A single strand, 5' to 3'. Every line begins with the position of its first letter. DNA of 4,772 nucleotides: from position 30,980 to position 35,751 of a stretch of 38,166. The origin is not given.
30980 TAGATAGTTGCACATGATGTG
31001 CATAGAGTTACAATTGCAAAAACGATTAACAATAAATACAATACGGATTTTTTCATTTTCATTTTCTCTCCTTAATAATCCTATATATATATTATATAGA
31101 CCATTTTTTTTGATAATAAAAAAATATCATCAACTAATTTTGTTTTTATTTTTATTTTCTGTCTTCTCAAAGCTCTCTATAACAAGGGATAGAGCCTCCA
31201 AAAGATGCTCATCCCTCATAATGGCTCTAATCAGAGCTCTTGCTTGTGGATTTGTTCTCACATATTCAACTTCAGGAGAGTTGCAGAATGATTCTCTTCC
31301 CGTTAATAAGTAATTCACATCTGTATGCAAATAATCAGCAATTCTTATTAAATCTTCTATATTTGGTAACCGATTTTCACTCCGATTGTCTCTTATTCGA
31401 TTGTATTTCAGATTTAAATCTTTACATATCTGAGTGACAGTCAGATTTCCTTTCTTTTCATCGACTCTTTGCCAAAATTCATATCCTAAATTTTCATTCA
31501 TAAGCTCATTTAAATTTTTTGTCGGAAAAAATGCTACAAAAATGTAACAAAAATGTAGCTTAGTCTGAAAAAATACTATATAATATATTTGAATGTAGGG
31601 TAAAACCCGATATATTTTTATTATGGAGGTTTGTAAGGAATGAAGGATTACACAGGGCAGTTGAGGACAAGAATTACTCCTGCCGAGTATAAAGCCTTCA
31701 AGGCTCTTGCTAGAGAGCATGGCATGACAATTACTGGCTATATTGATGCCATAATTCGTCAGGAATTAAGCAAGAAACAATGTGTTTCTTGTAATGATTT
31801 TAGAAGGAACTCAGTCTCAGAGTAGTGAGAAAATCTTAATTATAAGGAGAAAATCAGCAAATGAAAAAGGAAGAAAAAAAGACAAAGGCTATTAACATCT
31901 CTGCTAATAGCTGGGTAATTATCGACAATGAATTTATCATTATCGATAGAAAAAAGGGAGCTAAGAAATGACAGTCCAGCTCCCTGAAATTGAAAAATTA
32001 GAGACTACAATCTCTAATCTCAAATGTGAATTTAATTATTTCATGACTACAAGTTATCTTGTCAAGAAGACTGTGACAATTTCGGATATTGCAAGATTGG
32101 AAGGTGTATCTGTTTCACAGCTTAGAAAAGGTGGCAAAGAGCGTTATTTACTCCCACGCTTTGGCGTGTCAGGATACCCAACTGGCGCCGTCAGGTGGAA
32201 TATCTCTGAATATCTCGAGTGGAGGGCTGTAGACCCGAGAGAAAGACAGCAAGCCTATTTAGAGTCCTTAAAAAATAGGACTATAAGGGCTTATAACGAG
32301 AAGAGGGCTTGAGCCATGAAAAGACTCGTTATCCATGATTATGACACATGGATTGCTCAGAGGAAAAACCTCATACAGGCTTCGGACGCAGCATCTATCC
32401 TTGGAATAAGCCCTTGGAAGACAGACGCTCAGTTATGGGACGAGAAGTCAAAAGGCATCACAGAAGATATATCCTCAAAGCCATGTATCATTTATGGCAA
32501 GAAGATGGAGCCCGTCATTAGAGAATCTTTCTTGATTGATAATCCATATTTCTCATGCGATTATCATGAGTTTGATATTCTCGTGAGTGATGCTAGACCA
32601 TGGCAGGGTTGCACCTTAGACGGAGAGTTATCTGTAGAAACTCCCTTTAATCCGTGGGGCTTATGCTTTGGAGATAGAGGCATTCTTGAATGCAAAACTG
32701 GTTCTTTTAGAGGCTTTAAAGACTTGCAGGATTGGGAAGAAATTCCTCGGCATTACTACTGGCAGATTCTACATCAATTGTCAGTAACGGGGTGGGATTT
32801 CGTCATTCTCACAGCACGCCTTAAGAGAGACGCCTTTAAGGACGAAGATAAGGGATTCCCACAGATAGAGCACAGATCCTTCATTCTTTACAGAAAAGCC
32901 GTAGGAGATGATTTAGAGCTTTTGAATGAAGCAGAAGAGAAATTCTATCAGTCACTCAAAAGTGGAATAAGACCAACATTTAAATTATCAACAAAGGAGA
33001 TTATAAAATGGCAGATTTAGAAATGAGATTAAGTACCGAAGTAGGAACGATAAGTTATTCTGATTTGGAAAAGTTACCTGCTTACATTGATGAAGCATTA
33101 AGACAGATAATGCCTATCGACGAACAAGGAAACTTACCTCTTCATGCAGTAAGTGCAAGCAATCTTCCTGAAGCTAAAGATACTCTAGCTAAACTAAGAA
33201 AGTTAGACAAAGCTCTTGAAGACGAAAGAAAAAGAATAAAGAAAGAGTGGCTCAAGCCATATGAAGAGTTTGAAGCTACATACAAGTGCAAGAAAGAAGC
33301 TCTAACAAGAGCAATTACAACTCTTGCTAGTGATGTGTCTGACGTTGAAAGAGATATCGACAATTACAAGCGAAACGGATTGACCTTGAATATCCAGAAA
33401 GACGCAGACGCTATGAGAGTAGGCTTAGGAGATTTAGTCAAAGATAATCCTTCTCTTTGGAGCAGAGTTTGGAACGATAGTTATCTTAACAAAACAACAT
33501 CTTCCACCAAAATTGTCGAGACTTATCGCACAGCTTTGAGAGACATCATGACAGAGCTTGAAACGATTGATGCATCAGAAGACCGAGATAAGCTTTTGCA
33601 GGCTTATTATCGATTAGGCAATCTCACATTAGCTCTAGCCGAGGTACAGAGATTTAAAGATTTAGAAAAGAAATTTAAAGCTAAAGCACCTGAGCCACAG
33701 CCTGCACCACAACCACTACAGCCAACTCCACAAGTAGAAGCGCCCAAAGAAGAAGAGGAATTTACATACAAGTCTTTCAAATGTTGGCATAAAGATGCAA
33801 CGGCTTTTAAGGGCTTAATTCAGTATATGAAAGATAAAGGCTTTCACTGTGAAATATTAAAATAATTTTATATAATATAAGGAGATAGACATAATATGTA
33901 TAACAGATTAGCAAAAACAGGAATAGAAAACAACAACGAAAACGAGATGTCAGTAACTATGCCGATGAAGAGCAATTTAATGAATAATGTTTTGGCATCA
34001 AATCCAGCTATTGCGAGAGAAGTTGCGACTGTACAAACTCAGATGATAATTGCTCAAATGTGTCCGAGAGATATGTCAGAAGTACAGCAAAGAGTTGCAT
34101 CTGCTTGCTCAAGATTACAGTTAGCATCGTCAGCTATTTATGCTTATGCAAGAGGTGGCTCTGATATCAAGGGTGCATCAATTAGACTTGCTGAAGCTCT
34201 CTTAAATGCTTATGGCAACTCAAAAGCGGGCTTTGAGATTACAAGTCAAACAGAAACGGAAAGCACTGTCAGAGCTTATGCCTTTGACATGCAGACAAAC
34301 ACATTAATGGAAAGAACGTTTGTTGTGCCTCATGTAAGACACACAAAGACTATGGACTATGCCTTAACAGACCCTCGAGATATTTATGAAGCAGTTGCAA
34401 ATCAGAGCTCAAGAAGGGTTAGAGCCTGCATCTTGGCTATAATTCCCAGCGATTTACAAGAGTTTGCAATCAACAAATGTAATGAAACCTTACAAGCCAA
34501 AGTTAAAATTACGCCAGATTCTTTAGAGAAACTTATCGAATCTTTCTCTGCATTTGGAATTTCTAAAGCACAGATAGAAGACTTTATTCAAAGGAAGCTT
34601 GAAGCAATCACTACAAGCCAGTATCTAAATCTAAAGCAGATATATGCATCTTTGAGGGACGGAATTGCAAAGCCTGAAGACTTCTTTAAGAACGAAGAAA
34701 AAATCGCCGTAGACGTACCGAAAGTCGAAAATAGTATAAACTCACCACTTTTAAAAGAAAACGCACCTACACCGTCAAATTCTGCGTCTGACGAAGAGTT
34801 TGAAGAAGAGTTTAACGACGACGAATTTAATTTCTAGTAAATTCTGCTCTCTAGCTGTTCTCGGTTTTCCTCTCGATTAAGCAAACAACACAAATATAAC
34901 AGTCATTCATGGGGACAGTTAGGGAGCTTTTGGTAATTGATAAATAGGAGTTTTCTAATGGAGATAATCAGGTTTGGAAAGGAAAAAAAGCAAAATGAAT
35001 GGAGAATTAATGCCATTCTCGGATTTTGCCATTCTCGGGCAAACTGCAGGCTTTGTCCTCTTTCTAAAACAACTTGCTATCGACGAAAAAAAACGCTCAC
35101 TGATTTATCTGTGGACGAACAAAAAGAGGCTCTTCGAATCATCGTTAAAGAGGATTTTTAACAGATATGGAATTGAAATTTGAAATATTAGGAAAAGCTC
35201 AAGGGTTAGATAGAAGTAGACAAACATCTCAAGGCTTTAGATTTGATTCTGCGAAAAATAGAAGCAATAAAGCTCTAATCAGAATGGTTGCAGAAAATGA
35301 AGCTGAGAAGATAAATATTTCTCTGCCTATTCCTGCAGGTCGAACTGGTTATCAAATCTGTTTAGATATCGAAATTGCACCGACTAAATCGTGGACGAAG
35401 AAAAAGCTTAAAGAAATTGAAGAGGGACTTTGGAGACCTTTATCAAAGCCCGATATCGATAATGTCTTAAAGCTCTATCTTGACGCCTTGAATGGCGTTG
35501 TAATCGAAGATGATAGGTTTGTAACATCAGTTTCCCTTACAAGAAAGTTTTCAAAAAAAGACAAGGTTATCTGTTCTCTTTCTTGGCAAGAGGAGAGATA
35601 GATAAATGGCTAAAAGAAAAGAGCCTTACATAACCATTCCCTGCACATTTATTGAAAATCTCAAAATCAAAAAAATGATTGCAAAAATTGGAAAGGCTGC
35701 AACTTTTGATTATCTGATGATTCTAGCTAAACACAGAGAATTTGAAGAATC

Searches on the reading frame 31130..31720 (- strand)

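Call 88: search_protein_families(library=phrogs, proteins=[window:31130-31720:-], max_evalue=0.00001)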
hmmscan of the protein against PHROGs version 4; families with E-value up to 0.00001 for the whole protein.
window:31130-31720:- (196 aa): 1 family
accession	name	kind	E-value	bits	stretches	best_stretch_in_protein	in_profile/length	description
phrog_8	-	transcription regulation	4.6e-09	37.2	1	54-168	47-150/346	transcriptional regulator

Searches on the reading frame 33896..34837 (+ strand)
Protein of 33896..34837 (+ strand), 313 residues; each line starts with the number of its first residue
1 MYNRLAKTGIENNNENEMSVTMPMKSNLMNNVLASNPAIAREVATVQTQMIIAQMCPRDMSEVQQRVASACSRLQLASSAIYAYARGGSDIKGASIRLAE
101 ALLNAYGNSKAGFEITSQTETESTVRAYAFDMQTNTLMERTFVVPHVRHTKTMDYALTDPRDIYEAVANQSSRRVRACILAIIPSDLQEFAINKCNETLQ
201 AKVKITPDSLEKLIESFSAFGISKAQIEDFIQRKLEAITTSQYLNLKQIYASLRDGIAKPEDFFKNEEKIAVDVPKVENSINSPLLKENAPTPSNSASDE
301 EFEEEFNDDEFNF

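Call 88: search_protein_families(library=phrogs, proteins=[window:33896-34837:+], max_evalue=0.00001)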
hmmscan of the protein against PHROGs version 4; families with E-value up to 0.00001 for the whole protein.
window:33896-34837:+ (313 aa): 1 family
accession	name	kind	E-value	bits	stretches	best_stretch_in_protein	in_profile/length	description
phrog_3657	-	unknown function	9.9e-82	275.2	1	34-280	22-269/289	-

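Call 104: search_protein_families(library=pfam, proteins=[window:33896-34837:+], max_evalue=0.001)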
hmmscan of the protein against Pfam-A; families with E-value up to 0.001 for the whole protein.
window:33896-34837:+ (313 aa): 0 families

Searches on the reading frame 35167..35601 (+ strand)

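Call 104: search_protein_families(library=pfam, proteins=[window:35167-35601:+], max_evalue=0.001)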
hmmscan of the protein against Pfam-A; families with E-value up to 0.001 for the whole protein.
window:35167-35601:+ (144 aa): 1 family
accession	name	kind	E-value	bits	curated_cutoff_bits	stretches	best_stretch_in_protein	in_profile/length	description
PF05866.16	RusA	-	9.6e-15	55.7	22.8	1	24-133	19-118/124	Endodeoxyribonuclease RusA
